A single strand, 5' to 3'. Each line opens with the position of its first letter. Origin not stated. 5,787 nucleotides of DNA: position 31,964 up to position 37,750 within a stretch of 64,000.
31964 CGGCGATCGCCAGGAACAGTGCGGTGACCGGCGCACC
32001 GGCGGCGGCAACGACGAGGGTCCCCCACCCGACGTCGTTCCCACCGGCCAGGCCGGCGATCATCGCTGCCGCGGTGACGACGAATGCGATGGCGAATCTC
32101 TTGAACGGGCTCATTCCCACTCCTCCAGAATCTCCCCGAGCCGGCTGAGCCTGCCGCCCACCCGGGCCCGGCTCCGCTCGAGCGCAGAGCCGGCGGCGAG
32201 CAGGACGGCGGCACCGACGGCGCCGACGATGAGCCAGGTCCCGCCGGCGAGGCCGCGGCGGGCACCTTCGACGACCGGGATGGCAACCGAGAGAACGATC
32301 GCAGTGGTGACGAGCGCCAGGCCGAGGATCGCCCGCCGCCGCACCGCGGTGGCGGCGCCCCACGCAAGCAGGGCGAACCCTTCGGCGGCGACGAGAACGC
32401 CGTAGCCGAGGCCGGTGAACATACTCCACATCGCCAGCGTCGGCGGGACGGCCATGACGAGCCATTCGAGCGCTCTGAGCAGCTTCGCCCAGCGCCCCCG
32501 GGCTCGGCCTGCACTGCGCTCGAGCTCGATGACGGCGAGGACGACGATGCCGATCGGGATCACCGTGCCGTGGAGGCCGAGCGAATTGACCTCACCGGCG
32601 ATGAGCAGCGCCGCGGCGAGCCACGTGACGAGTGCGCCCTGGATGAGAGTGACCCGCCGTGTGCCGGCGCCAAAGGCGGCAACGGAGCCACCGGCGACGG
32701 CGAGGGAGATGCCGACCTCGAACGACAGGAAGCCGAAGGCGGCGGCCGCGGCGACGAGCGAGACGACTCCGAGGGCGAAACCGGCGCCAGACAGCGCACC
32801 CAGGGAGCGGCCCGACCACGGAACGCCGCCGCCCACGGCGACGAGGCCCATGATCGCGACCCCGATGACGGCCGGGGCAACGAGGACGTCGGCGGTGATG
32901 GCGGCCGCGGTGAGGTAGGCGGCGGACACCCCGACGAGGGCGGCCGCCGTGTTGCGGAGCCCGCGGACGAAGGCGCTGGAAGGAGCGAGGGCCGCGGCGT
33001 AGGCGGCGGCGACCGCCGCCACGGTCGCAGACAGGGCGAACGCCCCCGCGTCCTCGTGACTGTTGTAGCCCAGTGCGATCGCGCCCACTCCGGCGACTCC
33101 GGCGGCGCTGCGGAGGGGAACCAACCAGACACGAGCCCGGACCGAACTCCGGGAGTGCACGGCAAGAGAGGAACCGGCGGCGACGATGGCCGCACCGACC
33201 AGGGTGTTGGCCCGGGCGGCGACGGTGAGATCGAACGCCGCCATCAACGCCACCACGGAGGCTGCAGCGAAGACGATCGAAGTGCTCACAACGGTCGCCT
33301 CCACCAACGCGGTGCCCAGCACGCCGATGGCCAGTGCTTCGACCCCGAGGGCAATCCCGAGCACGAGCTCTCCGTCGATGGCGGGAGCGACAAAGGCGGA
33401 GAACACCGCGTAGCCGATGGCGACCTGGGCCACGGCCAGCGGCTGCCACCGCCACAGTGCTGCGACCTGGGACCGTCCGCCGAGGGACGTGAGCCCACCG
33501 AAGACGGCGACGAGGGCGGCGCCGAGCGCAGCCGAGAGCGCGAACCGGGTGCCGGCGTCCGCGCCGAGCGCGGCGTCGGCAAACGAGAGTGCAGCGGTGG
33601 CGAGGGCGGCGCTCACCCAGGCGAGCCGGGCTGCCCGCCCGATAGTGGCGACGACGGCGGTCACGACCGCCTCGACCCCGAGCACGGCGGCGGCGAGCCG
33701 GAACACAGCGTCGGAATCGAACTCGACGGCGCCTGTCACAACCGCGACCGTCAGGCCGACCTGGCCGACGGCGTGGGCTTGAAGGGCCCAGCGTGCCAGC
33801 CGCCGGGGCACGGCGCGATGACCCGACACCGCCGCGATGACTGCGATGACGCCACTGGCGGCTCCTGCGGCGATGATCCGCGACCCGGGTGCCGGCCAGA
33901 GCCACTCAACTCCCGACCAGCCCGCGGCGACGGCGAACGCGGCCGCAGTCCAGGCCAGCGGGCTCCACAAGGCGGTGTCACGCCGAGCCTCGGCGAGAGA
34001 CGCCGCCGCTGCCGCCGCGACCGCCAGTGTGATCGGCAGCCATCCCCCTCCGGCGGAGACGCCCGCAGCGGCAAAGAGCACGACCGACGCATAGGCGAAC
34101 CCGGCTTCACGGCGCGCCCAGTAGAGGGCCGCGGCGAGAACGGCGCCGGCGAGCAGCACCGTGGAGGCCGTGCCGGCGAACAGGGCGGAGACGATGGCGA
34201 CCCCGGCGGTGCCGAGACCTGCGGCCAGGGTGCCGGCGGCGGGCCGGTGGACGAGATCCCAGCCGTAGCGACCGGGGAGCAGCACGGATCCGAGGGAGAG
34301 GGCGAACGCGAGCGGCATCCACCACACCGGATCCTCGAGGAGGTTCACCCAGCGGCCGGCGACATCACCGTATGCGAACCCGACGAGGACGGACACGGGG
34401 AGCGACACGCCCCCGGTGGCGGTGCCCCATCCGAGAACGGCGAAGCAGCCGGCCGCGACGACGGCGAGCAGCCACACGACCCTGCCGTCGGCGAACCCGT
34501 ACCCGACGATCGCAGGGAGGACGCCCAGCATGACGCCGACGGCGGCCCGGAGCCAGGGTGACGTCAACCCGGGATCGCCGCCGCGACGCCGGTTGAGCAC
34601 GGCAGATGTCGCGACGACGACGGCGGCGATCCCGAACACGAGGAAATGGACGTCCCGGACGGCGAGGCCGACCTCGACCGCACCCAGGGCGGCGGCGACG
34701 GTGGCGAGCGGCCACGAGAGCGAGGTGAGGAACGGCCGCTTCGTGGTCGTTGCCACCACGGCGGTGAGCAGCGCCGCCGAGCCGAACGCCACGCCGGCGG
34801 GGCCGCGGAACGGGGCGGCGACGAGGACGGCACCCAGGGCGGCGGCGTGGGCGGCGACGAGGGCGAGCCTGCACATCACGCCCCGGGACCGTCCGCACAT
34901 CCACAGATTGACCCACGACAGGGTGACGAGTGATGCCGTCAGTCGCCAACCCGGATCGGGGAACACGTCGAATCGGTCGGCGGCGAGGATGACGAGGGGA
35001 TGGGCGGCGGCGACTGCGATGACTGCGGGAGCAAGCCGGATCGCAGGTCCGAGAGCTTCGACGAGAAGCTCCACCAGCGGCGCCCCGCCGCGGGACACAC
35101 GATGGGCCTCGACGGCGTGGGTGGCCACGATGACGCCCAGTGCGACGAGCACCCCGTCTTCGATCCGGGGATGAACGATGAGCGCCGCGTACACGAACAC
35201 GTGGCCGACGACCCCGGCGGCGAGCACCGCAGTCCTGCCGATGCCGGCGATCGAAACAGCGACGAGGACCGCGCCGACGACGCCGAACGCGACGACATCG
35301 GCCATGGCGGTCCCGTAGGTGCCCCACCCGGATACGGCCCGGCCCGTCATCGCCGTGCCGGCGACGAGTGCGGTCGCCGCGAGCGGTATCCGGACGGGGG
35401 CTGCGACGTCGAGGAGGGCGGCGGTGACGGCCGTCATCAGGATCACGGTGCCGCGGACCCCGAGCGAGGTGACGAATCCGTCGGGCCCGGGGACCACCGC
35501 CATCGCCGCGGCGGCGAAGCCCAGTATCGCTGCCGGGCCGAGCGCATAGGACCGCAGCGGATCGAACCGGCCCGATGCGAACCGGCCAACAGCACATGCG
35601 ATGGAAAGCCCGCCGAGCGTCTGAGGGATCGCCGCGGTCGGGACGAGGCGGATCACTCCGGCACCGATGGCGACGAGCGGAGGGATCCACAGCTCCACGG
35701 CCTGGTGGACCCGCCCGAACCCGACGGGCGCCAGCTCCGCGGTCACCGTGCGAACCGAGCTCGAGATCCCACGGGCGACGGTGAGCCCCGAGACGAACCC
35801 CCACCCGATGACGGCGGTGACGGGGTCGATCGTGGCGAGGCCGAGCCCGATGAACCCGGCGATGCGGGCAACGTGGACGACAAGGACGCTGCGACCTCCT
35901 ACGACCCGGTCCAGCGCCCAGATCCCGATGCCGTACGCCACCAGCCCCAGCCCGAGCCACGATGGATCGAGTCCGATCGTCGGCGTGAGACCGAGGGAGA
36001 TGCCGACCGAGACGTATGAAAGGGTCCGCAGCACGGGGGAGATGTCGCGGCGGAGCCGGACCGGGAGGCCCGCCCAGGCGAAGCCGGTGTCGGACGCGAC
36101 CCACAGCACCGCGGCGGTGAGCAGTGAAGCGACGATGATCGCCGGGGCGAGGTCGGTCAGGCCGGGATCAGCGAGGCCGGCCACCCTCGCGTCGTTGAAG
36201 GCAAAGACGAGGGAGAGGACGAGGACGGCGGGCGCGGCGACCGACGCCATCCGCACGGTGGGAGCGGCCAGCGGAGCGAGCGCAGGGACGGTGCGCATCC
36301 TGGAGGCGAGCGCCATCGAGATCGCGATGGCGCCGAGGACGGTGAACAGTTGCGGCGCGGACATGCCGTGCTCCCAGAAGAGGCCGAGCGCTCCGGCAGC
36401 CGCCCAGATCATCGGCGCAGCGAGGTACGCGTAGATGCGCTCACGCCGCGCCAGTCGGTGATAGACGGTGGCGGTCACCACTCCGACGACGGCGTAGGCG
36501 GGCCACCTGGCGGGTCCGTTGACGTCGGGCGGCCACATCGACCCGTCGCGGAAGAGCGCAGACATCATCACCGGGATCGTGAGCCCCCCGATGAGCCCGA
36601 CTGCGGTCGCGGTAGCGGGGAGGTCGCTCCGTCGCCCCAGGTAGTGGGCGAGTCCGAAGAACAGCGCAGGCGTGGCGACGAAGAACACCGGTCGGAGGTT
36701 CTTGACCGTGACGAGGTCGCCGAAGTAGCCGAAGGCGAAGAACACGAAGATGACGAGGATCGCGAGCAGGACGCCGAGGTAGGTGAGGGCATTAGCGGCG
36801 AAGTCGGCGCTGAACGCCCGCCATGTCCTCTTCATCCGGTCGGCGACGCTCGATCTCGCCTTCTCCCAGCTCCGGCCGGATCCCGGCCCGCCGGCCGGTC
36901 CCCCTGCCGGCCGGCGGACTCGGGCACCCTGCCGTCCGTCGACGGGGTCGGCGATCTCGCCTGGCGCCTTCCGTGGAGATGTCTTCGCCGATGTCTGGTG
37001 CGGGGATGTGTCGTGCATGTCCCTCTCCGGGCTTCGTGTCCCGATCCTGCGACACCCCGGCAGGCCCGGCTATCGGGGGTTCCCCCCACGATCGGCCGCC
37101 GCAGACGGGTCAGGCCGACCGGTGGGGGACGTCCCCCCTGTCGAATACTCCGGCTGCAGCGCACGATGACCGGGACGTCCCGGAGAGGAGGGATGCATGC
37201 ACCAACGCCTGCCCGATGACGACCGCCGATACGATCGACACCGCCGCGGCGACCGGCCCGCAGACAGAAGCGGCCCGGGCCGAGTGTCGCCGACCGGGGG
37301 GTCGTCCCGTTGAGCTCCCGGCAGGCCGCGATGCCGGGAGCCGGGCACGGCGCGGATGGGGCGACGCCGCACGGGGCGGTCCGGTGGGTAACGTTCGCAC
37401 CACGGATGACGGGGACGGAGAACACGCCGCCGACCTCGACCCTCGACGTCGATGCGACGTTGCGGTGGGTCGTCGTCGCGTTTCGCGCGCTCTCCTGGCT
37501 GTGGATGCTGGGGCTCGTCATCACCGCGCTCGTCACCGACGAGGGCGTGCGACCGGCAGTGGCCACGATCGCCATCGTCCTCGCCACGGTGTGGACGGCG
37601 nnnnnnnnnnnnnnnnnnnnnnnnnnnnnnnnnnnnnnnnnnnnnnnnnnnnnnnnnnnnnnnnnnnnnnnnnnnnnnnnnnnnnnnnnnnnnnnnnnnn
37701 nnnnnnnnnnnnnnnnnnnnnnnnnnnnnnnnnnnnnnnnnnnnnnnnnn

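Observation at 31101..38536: Giant 1635-aa polytopic membrane protein translationally coupled to a PrsW intramembrane protease, divergent from an intramembrane-sensing two-component system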

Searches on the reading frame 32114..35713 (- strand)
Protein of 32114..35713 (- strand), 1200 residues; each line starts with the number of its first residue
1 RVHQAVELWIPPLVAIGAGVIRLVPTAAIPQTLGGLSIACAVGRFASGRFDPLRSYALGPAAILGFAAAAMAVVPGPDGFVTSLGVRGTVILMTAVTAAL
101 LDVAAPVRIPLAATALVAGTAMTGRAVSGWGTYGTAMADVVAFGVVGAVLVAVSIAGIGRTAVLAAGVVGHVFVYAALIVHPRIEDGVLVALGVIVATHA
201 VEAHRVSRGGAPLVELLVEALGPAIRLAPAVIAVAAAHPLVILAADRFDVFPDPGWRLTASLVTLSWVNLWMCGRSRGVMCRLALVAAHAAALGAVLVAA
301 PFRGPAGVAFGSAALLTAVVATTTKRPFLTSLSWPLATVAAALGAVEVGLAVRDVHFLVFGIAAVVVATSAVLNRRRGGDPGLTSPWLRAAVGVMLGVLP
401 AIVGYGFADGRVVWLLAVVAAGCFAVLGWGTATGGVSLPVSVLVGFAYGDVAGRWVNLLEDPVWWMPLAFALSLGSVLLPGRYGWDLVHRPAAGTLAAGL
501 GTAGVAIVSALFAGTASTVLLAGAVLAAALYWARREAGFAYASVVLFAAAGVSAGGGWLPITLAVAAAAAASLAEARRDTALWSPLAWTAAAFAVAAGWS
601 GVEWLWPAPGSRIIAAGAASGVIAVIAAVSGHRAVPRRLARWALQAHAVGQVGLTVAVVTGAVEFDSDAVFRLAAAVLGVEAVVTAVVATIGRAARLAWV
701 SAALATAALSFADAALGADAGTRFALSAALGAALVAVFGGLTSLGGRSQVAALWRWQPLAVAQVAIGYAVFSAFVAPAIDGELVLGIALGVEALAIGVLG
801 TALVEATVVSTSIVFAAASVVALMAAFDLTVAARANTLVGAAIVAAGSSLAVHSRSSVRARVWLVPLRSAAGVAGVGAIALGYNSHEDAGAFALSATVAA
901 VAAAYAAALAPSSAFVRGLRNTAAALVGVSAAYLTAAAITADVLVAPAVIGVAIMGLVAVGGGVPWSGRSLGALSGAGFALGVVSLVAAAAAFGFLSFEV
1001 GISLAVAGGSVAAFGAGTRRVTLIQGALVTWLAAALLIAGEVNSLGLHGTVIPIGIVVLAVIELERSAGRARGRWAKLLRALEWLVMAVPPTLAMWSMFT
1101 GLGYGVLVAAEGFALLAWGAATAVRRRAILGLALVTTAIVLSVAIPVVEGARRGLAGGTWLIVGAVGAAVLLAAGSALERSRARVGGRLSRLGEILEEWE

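Call 73: predict_structure(alignment_id=A3)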
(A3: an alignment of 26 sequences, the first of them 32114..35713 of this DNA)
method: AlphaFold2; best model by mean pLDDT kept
length: 1200 residues; sequences in the alignment: 26
mean_pLDDT: 76.2   pTM: 0.49
mean pLDDT of the five models: 76.2, 75.1, 74.8, 73.9, 69.3
residues with pLDDT >= 90: 90; 70-90: 805; 50-70: 204; < 50: 101
segments of 3 or more residues with pLDDT < 50: 1-8, 834-836, 845-863, 868-870, 913-915, 1042-1046, 1154-1200
pLDDT, mean of each block of 10 residues (from residue 1): 44 55 68 85 77 77 83 63 77 88 83 87 75 81 90 81 86 89 83 90 85 87 86 87 81 83 89 77 84 86 85 90 84 88 86 86 90 78 81 88 82 87 87 78 89 84 89 79 52 81 91 88 89 83 90 84 87 86 90 88 78 81 85 74 89 86 84 88 88 87 88 74 72 77 71 85 83 71 73 68 62 70 64 50 48 45 47 53 55 71 67 56 77 74 67 78 65 78 84 80 82 77 79 73 51 68 68 67 80 77 70 72 72 77 65 46 48 44 42 40
secondary structure, 60 per line:
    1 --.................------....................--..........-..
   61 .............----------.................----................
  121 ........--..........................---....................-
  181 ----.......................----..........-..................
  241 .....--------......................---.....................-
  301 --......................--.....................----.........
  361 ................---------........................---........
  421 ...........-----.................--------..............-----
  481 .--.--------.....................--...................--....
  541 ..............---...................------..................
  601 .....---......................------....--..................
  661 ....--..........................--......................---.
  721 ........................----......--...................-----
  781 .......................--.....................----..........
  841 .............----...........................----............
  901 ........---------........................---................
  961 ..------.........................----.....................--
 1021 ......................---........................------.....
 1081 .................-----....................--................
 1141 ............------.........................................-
elements in order (helices of 4 or more, strands of 3 or more residues): H3-19 H26-45 H48-57 H59-73 H84-100 H105-128 H131-156 H160-179 H185-207 H212-221 H223-245 H254-275 H279-299 H303-324 H327-347 H352-376 H386-409 H413-431 H437-453 H462-475 H493-513 H516-534 H537-554 H558-576 H583-605 H609-630 H637-640 H643-664 H667-692 H695-716 H720-744 H749-754 H757-775 H781-803 H806-826 H831-853 H858-884 H889-908 H918-941 H945-962 H969-993 H998-1018 H1021-1042 H1046-1069 H1076-1097 H1103-1122 H1125-1152 H1159-1199

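Call 85: fold_search(model_id=the predicted structure, library=pdb)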
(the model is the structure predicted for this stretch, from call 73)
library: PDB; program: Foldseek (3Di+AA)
matches with E <= 10: 587; with E <= 0.001: 2
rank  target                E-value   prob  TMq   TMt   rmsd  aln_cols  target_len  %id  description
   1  7xn7_q                2.7e-04  0.99  0.10  0.12  37.8      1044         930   10  RNA polymerase II elongation complex containing Spt4/5, Elf1, Spt6, Spn1 and Paf1C (released 2022-09-07)
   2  8q9t_E                9.5e-04  0.97  0.12  0.13  31.4      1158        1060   10  CryoEM structure of a S. Cerevisiae Ski238 complex bound to RNA (released 2023-11-29)
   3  7sqc_R0               1.1e-03  0.95  0.12  0.08  38.4      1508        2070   14  Ciliary C1 central pair apparatus isolated from Chlamydomonas reinhardtii (released 2022-04-13)
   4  7dkh_A                1.7e-03  0.95  0.10  0.12  31.2      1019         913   12  Crystal structure of the Ctr9/Paf1/Cdc73/Rtf1 quaternary complex (released 2021-11-24)
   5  7sqc_R1               1.7e-03  0.89  0.11  0.08  38.5      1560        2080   14  Ciliary C1 central pair apparatus isolated from Chlamydomonas reinhardtii (released 2022-04-13)
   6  9hn0_B                2.4e-03  0.99  0.17  0.13  32.4      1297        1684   12  Cryo-EM structure of human separase bound to SCC1 (310-550 aa) (released 2025-09-03)
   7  9rtt_Q                3.0e-03  0.93  0.10  0.12  40.1      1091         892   11  Activated Elongation Complex with IWS1 and ELOF1 (released 2025-09-03)
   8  7bii_A                6.0e-03  0.90  0.15  0.10  53.4      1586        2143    9  Crystal structure of Nematocida HUWE1 (released 2021-07-28)
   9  9sob_C16              7.9e-03  0.87  0.14  0.11  31.9      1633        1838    8  Structural Model of the Nuclear Pore Complex in Arabidopsis thaliana (released 2025-11-05)
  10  3w3y_A                1.1e-02  0.84  0.12  0.13  48.5      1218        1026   10  Crystal structure of Kap121p bound to Nup53p (released 2013-04-10)
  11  8fgw_D                1.3e-02  0.41  0.08  0.08  44.3      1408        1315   10  Human IFT-A complex structures provide molecular insights into ciliary transport (released 2023-02-22)
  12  3w3w_A                2.0e-02  0.77  0.12  0.14  45.4      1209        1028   10  Crystal structure of Kap121p bound to Ste12p (released 2013-04-10)
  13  3w3x_A                2.1e-02  0.75  0.12  0.14  46.5      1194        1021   10  Crystal structure of Kap121p bound to Pho4p (released 2013-04-10)
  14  5dse_C                2.5e-02  0.91  0.14  0.19  23.6       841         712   11  Crystal Structure of the TTC7B/Hyccin Complex (released 2015-12-02)
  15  8cmk_A                5.1e-02  0.66  0.13  0.15  46.9      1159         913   12  Transportin-3 TNPO3 in complex with RSY region of CIRBP (released 2024-03-06)
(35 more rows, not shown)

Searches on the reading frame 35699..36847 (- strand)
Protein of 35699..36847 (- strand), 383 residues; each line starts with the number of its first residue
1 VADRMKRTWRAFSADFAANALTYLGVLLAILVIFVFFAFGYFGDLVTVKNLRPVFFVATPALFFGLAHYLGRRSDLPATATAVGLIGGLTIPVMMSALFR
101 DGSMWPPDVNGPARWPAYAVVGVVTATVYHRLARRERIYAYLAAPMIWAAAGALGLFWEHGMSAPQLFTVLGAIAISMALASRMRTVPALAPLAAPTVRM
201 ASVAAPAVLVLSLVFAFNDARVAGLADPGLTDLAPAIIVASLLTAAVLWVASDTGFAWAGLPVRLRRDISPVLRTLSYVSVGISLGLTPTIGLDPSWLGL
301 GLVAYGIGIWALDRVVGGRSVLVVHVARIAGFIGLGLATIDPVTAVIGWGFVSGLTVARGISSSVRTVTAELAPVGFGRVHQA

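Call 35: search_protein_representatives(alignment_id=A2)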
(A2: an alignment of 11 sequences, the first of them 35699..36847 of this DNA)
Query: 11 sequences, 384 profile positions. Proteins with E-value up to 0.001 (for the whole library): 121; up to 1e-10: 95; up to 1e-30: 28. The best 121 are listed.
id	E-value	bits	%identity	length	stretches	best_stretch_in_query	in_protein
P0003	2.5e-167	573.0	-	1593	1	2-382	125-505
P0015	2.3e-164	563.3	-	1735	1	4-382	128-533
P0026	6.8e-164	561.7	-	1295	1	3-380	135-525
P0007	1.1e-153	528.2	-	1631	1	4-382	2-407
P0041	3.1e-153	526.7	-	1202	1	4-378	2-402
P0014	4.8e-150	516.2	-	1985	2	5-380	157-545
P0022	3.8e-147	506.6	-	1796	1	2-381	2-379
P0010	5.8e-143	492.8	-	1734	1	2-382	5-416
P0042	2.0e-134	464.7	-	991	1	33-380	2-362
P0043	3.7e-124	430.9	-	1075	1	55-381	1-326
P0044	1.4e-118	412.6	-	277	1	3-262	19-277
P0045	1.0e-106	373.5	-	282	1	5-250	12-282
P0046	3.9e-94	332.1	-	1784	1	5-358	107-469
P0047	2.9e-93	329.3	-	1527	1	5-379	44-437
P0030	5.5e-90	318.4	-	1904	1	5-374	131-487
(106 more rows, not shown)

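Call 37: predict_structure(alignment_id=A2)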
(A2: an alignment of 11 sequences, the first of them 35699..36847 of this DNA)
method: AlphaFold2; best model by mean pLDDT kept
length: 383 residues; sequences in the alignment: 11
mean_pLDDT: 78.3   pTM: 0.73
mean pLDDT of the five models: 78.3, 77.5, 76.6, 75.6, 75.0
residues with pLDDT >= 90: 52; 70-90: 252; 50-70: 42; < 50: 37
segments of 3 or more residues with pLDDT < 50: 8-41
pLDDT, mean of each block of 10 residues (from residue 1): 48 40 43 43 61 80 87 78 80 75 57 76 88 85 84 70 78 90 87 88 85 85 84 87 92 85 83 88 84 82 90 79 87 90 92 89 86 71 65
secondary structure, 60 per line:
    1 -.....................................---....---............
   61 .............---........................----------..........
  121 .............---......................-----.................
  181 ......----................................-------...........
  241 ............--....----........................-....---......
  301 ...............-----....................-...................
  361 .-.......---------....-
elements in order: H2-38 H42-45 H49-73 H77-100 H111-133 H137-158 H164-186 H191-222 H230-252 H255-258 H263-286 H288-291 H295-315 H321-340 H342-361 H363-369 H379-382

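Call 46: find_related_loci(query=A2, collection=metagenome_contigs, flank=10000)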
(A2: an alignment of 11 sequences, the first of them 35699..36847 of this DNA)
Query A2 (383 aa) in metagenome_contigs; peptide patterns used: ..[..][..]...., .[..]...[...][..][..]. (x = any residue, [..] = any of these).
600 stretches matched a pattern (row limit reached: there are more); 14 encode a relative of the query (tblastn E <= 1e-3); 14 distinct loci.
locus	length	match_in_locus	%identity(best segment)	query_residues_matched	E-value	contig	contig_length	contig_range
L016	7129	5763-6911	89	1-383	0e+0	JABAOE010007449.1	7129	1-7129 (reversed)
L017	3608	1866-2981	52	3-374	5e-109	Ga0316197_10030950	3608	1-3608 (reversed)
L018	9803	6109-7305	42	4-374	6e-80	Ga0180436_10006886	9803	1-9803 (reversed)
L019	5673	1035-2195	45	2-374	7e-79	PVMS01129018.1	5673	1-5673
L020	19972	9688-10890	44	4-376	3e-77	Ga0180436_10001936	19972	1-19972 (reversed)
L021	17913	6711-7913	43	4-376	9e-77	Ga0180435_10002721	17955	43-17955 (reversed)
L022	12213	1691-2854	42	1-374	9e-75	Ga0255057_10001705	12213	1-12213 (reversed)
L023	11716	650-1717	46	5-346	2e-71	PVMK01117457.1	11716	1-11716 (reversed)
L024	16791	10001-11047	45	8-360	3e-67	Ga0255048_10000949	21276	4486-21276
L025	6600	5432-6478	45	8-360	7e-67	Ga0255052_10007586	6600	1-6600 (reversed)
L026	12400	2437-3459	46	8-349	8e-62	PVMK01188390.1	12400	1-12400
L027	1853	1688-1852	95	1-55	7e-28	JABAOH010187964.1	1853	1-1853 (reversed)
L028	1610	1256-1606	51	4-112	6e-27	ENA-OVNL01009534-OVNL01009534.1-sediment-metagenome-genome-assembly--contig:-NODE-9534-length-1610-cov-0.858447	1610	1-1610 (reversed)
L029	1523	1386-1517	73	4-47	3e-17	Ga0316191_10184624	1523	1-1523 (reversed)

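Call 65: search_solved_structures(query=A2, max_evalue=1)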
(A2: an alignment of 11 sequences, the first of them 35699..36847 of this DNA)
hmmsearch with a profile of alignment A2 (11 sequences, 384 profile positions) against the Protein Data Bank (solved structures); distinct sequences matched with E-value up to 1: 0.

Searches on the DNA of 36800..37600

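Call 93: search_rna_families(source=window, start=36800, end=37600, threshold=evalue, max_evalue=1)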
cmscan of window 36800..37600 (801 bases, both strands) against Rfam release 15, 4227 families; matches with E-value up to 1: 0.
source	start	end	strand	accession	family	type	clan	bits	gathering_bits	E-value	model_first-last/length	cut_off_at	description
